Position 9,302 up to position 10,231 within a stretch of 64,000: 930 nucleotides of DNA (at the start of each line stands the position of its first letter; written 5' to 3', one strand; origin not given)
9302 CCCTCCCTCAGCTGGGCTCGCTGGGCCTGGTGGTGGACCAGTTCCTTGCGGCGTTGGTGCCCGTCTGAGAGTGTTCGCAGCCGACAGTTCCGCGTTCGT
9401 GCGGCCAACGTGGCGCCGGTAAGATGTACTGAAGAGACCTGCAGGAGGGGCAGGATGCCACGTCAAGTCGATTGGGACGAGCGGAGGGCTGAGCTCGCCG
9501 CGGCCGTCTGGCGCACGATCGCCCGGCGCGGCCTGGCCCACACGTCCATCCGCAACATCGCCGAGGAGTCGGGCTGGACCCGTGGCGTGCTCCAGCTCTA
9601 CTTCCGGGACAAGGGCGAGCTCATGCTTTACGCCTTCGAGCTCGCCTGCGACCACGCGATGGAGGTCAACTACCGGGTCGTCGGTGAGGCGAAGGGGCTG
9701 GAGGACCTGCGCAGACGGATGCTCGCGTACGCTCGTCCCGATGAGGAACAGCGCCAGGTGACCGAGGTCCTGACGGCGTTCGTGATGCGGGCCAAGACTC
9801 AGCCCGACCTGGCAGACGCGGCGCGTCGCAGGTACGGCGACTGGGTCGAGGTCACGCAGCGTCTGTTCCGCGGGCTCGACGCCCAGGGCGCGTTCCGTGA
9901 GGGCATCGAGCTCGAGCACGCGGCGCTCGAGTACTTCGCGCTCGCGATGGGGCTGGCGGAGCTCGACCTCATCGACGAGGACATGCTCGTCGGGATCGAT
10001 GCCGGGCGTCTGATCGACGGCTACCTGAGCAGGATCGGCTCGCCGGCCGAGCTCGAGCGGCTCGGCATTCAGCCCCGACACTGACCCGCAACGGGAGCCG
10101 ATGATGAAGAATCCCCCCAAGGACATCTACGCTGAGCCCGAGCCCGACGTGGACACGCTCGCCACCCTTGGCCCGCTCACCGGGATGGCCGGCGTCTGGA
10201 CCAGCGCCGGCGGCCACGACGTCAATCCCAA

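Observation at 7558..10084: Deletion-scarred duplicate of the DUF1254/1214-MFS-TetR module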

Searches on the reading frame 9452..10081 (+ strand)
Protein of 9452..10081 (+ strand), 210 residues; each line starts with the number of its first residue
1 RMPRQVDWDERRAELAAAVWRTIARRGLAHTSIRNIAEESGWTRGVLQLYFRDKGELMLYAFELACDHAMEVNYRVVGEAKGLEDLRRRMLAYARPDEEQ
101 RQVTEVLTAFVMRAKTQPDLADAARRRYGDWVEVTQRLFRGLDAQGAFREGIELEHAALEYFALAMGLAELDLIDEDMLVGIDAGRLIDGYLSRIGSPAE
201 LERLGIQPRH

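Call 7: search_protein_families(library=pfam, proteins=[window:9452-10081:+], max_evalue=0.01)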
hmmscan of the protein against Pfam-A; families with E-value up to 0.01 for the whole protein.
window:9452-10081:+ (210 aa): 2 families
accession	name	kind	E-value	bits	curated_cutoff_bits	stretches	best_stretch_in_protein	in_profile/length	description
PF13977.11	TetR_C_6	-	1.5e-08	35.3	27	1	84-171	3-89/115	BetI-type transcriptional repressor, C-terminal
PF00440.29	TetR_N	-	1.6e-07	31.4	24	1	20-59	6-45/47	Bacterial regulatory proteins, tetR family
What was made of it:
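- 9455..10084 (+): Intact TetR2 (TetR_N + TetR_C_6), an old paralog of TetR1. It is probably co-transcribed with the THAP4-like heme-binding gene (10101-10745) and AA_permease (10742-12115). Pfam (call 7).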

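Call 8: find_encoding_contigs(protein=window:9455-10081:+, flank=10000, max_places=10)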
Protein window:9455-10081:+ (209 aa): 17 contigs read that carry it; 6 places shown.
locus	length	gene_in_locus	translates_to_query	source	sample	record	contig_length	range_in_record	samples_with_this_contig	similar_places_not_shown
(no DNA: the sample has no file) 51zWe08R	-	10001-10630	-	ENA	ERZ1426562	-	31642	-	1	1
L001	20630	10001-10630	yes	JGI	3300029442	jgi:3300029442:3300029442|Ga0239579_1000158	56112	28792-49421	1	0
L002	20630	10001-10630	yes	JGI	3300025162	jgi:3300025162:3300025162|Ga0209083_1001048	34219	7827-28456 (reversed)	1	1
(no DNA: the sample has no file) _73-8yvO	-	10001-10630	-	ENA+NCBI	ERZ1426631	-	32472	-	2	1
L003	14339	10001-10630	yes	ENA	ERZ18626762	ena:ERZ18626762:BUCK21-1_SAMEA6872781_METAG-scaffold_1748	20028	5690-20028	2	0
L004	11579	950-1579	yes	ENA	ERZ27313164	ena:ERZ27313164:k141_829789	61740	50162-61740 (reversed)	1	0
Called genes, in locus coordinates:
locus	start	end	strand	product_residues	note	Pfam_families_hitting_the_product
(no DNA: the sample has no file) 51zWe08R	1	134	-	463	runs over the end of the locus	PF06863:DUF1254, PF06742:DUF1214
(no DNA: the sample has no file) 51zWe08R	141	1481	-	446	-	PF06863:DUF1254, PF06742:DUF1214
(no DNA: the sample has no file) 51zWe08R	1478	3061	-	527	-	PF07690:MFS_1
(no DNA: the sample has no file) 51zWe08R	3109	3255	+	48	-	-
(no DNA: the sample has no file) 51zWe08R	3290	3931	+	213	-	PF00440:TetR_N, PF13977:TetR_C_6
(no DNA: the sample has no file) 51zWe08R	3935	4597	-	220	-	PF03352:Adenine_glyco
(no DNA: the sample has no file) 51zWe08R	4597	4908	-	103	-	-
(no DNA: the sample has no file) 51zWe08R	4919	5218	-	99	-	-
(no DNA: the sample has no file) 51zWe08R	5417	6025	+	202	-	PF03551:PadR, PF10400:Vir_act_alpha_C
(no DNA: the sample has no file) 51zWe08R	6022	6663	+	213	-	PF03358:FMN_red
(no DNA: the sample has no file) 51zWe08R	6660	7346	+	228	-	PF02525:Flavodoxin_2, PF03358:FMN_red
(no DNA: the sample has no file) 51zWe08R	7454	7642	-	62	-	-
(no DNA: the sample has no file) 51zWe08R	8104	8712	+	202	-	PF05977:MFS_3, PF07690:MFS_1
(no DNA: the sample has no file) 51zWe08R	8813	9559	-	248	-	-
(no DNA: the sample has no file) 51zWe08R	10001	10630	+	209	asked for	PF00440:TetR_N (weak), PF13977:TetR_C_6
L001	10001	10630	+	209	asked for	PF00440:TetR_N (weak), PF13977:TetR_C_6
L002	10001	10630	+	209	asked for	PF00440:TetR_N (weak), PF13977:TetR_C_6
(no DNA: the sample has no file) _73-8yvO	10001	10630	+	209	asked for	PF00440:TetR_N (weak), PF13977:TetR_C_6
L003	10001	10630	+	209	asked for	PF00440:TetR_N (weak), PF13977:TetR_C_6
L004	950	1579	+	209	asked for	PF00440:TetR_N (weak), PF13977:TetR_C_6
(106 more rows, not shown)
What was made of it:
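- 9455..10084 (+): Gene calls and Pfam on identical contigs (call 8).
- On TetR family regulator (TetR_N + TetR_C_6): The identical protein is called on 57 collection blocks (call 8).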

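Call 20: find_homologous_proteins(query=window:9455-10081:+, max_evalue=1e-20)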
Query window:9455-10081:+ (209 aa): 35 proteins with E <= 1e-20 among 1311 candidates.
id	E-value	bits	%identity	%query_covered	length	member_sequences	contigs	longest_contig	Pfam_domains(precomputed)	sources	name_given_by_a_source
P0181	5.5e-131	452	100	100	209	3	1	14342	PF13977.12,PF00440.30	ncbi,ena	-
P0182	5.5e-98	345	77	98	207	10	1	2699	PF13977.12,PF00440.30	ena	-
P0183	2.6e-90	319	71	99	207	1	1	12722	PF13977.12,PF00440.30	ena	-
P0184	4.6e-90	319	72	99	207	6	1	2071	PF13977.12,PF00440.30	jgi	jgi:AcrR family transcriptional regulator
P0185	3.5e-89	316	68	99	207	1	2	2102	PF13977.12,PF00440.30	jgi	jgi:TetR/AcrR family transcriptional repressor of bet genes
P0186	2.1e-88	313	69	99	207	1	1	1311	PF13977.12,PF00440.30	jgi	jgi:TetR/AcrR family transcriptional repressor of bet genes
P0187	4.4e-88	312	69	99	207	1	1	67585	PF13977.12,PF00440.30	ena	-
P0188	7.1e-88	312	70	97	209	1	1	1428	PF13977.12,PF00440.30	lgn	-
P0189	1.9e-86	307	70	97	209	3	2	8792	PF13977.12,PF00440.30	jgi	jgi:TetR/AcrR family transcriptional repressor of bet genes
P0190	1.5e-85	304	68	99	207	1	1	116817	PF13977.12,PF00440.30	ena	-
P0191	2.0e-85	304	69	97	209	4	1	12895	PF13977.12,PF00440.30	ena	-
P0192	5.9e-85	302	70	96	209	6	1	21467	PF13977.12,PF00440.30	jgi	jgi:AcrR family transcriptional regulator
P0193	1.0e-84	301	70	98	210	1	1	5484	PF13977.12,PF00440.30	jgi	jgi:TetR/AcrR family transcriptional regulator, transcriptional repressor of bet genes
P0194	1.9e-84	300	67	99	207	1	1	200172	PF13977.12,PF00440.30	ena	-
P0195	1.0e-83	298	66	99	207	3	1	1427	PF13977.12,PF00440.30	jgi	-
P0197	3.6e-83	296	68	97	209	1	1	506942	PF13977.12,PF00440.30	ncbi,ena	-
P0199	5.3e-82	292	65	99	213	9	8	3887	PF13977.12,PF00440.30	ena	-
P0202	3.9e-77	276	63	99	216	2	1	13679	PF13977.12,PF00440.30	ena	-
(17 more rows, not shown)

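Call 21: find_encoding_contigs(protein=P0192, flank=10000, max_places=3)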
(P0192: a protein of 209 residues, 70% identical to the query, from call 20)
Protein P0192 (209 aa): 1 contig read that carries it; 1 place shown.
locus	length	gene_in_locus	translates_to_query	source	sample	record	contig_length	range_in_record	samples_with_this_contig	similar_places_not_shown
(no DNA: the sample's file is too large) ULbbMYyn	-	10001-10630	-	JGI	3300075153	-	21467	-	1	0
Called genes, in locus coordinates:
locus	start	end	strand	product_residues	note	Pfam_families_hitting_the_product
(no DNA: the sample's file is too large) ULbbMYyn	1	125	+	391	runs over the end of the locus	PF00999:Na_H_Exchanger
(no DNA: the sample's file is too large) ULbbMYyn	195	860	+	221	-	-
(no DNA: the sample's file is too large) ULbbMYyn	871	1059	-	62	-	-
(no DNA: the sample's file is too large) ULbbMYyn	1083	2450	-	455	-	PF10009:DUF2252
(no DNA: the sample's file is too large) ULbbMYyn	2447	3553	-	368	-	-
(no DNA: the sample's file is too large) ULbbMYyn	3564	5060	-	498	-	PF13396:PLDc_N, PF13091:PLDc_2, PF00614:PLDc (faint), PF13091:PLDc_2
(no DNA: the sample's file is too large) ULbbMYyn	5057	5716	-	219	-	PF06736:TMEM175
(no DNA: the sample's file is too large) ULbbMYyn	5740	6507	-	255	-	PF23441:SDR (weak), PF00106:adh_short, PF01370:Epimerase (faint), PF08659:KR, PF13561:adh_short_C2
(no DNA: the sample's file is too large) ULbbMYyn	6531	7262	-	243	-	PF14522:Cytochrome_C7 (faint), PF14537:Cytochrom_c3_2 (faint)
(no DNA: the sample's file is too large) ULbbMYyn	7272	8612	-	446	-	PF01794:Ferric_reduct, PF00175:NAD_binding_1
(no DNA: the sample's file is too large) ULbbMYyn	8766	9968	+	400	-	PF01594:AI-2E_transport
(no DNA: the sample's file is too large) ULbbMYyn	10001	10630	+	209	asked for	PF00440:TetR_N, PF13977:TetR_C_6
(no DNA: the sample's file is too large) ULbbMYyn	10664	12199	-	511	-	PF02310:B12-binding, PF04055:Radical_SAM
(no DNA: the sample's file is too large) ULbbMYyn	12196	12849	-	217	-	PF00440:TetR_N, PF02909:TetR_C_1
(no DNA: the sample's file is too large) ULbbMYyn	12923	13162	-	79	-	-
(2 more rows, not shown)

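Call 22: find_encoding_contigs(protein=P0183, flank=10000, max_places=3)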
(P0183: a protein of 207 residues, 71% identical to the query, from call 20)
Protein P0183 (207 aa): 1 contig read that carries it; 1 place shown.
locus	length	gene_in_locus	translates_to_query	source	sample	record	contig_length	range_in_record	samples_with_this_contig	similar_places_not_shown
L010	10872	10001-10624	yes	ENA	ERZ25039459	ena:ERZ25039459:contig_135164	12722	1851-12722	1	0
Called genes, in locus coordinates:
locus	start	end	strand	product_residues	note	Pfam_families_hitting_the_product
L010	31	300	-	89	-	-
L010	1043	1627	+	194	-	PF03358:FMN_red (faint)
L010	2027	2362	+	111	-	-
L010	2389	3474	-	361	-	-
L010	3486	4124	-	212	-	PF13091:PLDc_2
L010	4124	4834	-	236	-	PF13396:PLDc_N (weak), PF00614:PLDc (weak)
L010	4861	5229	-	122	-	-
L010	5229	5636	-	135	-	PF06736:TMEM175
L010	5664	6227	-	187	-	PF00106:adh_short, PF13561:adh_short_C2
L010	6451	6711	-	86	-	-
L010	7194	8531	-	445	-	PF01794:Ferric_reduct, PF00175:NAD_binding_1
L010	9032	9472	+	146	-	-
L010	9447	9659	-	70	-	-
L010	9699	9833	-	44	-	-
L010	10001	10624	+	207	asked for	PF00440:TetR_N, PF13977:TetR_C_6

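Call 23: find_encoding_contigs(protein=P0197, flank=10000, max_places=3)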
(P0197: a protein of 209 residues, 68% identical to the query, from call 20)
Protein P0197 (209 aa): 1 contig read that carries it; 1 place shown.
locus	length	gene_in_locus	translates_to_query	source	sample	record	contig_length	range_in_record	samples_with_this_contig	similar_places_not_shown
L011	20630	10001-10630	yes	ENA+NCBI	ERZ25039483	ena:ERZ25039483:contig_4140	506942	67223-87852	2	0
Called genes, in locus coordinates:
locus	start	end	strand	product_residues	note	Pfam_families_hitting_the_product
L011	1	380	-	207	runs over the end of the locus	PF03352:Adenine_glyco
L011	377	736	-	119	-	-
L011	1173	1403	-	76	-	PF10009:DUF2252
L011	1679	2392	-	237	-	PF10009:DUF2252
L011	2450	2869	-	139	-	-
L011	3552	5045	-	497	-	PF13396:PLDc_N, PF13091:PLDc_2, PF00614:PLDc (faint), PF13091:PLDc_2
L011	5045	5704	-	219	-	PF06736:TMEM175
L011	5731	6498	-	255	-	PF23441:SDR (weak), PF00106:adh_short, PF01370:Epimerase (faint), PF08659:KR, PF13561:adh_short_C2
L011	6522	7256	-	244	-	-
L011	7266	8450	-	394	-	PF01794:Ferric_reduct, PF00175:NAD_binding_1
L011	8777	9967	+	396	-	PF01594:AI-2E_transport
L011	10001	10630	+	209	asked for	PF00440:TetR_N, PF13977:TetR_C_6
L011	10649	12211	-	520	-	PF02310:B12-binding, PF04055:Radical_SAM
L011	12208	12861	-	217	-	PF00440:TetR_N, PF02909:TetR_C_1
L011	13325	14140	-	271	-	PF00005:ABC_tran, PF13304:AAA_21 (faint)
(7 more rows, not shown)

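Call 29: find_related_loci(query=A3, collection=genome_contigs, flank=8000)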
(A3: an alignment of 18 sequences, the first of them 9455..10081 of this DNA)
Query A3 (209 aa) in genome_contigs; peptide patterns used: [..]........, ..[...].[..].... (x = any residue, [..] = any of these).
22 stretches matched a pattern; 18 encode a relative of the query (tblastn E <= 1e-3); 18 distinct loci.
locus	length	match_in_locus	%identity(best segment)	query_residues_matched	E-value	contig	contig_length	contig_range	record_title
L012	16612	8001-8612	69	4-207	3e-90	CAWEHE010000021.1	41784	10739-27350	MAG: uncultured Thermoleophilia bacterium isolate MFD02979.bin.1.60 genome assembly, contig: contig_40687, whole genome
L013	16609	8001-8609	68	5-207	5e-89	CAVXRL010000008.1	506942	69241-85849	MAG: uncultured Actinomycetes bacterium isolate MFD01721.bin.1.253 genome assembly, contig: contig_4140, whole genome sh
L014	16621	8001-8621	57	1-207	2e-77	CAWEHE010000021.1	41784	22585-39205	MAG: uncultured Thermoleophilia bacterium isolate MFD02979.bin.1.60 genome assembly, contig: contig_40687, whole genome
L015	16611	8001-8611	64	3-206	8e-73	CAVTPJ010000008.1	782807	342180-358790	MAG: uncultured Thermoleophilia bacterium isolate MFD00905.bin.2.53 genome assembly, contig: contig_5232, whole genome s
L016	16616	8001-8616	68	3-207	5e-71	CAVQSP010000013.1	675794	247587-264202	MAG: uncultured Thermoleophilia bacterium isolate MFD00032.bin.2.192 genome assembly, contig: contig_42470, whole genome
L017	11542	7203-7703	33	1-167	6e-16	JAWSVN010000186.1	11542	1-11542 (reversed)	MAG: Acidimicrobiales bacterium isolate PJM02_PBAT_act1 EcoflexJ0_contig_3948, whole genome shotgun sequence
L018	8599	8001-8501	32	1-167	1e-14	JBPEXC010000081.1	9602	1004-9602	MAG: Acidimicrobiales bacterium isolate MAG14 MAG14_MAG14_81, whole genome shotgun sequence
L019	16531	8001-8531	30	1-177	2e-14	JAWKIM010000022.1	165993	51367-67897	MAG: Acidimicrobiales bacterium isolate BC3.65 BC3.65.fa-22, whole genome shotgun sequence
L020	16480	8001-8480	25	11-172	8e-7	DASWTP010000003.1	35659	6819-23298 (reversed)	MAG TPA_asm: Chryseosolibacter sp. isolate SMAG_U3578 k141_244904, whole genome shotgun sequence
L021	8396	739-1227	23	8-172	3e-6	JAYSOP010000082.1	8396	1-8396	MAG: Chryseolinea sp. isolate GFS_11203 GFS_11203_81, whole genome shotgun sequence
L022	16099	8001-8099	48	25-57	5e-6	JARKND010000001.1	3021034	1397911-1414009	Fulvivirgaceae bacterium JP3-4 platanus_K_17_124_1, whole genome shotgun sequence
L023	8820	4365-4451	55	25-53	9e-6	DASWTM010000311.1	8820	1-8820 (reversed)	MAG TPA_asm: Chryseosolibacter sp. isolate SMAG_U3575 k141_321025, whole genome shotgun sequence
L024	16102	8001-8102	47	25-58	1e-5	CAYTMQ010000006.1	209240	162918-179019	MAG TPA_asm: uncultured Chitinophaga sp. isolate SRP292972_co1_79 genome assembly, contig: NODE_86_length_209240_cov_9.6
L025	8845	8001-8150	34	8-57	2e-5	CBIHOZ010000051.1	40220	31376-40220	MAG TPA_asm: uncultured Chitinophaga sp. isolate SRR18156198_binner123_Refined_29 genome assembly, contig: ERZ27336860.2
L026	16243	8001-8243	28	25-119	8e-5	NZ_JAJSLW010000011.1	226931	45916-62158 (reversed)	Membranihabitans maritimus strain C281 NODE_11_length_226931_cov_128.292858, whole genome shotgun sequence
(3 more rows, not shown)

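Call 31: find_encoding_contigs(protein=P0202, flank=6000, max_places=3)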
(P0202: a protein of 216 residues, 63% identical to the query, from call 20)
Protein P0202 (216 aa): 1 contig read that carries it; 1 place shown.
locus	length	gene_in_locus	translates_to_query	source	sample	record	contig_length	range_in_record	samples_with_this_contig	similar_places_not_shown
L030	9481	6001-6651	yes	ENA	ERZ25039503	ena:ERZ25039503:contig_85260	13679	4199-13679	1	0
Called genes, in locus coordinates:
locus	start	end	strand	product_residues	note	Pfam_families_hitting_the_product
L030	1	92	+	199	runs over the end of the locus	-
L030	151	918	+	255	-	PF23441:SDR (weak), PF00106:adh_short, PF08659:KR, PF13561:adh_short_C2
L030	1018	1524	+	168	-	PF13441:Gly-zipper_YMGG (weak), PF06897:DUF1269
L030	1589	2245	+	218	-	PF06736:TMEM175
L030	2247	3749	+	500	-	PF13396:PLDc_N, PF13091:PLDc_2, PF00614:PLDc (weak), PF13091:PLDc_2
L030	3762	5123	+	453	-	PF10009:DUF2252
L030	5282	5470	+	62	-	-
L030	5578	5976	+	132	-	PF13396:PLDc_N (weak), PF09851:SHOCT (weak)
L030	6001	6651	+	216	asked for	PF00440:TetR_N, PF13977:TetR_C_6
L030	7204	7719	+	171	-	-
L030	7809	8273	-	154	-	PF00665:rve, PF13683:rve_3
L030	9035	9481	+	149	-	?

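Call 32: find_encoding_contigs(protein=P0182, flank=6000, max_places=4)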
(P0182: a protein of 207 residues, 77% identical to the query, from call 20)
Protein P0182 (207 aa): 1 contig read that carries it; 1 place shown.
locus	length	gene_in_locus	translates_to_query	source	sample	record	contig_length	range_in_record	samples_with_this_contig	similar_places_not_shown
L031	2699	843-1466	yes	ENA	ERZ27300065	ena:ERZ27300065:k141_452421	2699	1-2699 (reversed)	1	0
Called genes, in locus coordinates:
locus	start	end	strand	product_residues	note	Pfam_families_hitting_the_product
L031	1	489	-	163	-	?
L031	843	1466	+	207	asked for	PF00440:TetR_N (weak), PF13977:TetR_C_6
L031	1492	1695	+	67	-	-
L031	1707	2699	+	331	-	?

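Call 47: search_protein_families(library=pfam, proteins=[L012:8804-9496:+, L012:9503-10264:+, L012:11702-12478:+, L012:12478-13464:+, L012:6724-7956:+, L012:4432-6087:+, L012:5155-6633:-, L012:11621-12436:-], max_evalue=0.001)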
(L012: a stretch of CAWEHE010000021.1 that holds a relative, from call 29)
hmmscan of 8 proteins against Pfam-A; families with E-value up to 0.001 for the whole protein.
L012:8804-9496:+ (231 aa): 1 family
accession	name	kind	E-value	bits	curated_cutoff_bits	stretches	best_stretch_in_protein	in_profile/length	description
PF00654.25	Voltage_CLC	-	4.8e-34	118.5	24.8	1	101-228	8-137/346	Voltage gated chloride channel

L012:9503-10264:+ (254 aa): 1 family
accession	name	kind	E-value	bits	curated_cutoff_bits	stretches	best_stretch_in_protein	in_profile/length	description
PF00654.25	Voltage_CLC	-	7.5e-05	22.5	24.8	1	2-71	144-214/346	Voltage gated chloride channel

L012:11702-12478:+ (259 aa): 2 families
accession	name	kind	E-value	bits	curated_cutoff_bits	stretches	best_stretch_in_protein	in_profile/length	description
PF13631.11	Cytochrom_B_N_2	-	3.4e-12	47.1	27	1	128-244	2-129/169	Cytochrome b(N-terminal)/b6/petB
PF00033.24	Cytochrome_B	-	2e-05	24.9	27.2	0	80-234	13-189/189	Cytochrome b/b6/petB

L012:12478-13464:+ (329 aa): 0 families

L012:6724-7956:+ (411 aa): 1 family
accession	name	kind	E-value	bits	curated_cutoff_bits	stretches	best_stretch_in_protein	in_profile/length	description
PF01594.21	AI-2E_transport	-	4.5e-47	161.3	34.3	1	39-367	2-327/327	AI-2E family transporter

L012:4432-6087:+ (552 aa): 0 families

L012:5155-6633:- (492 aa): 2 families
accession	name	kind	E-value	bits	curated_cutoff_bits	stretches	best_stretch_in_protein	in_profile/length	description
PF00175.26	NAD_binding_1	-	6.5e-24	85.1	22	1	365-470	1-107/109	Oxidoreductase NAD-binding domain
PF01794.25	Ferric_reduct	-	1.3e-14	54.7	28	1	92-209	1-120/121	Ferric reductase like transmembrane component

L012:11621-12436:- (271 aa): 0 families
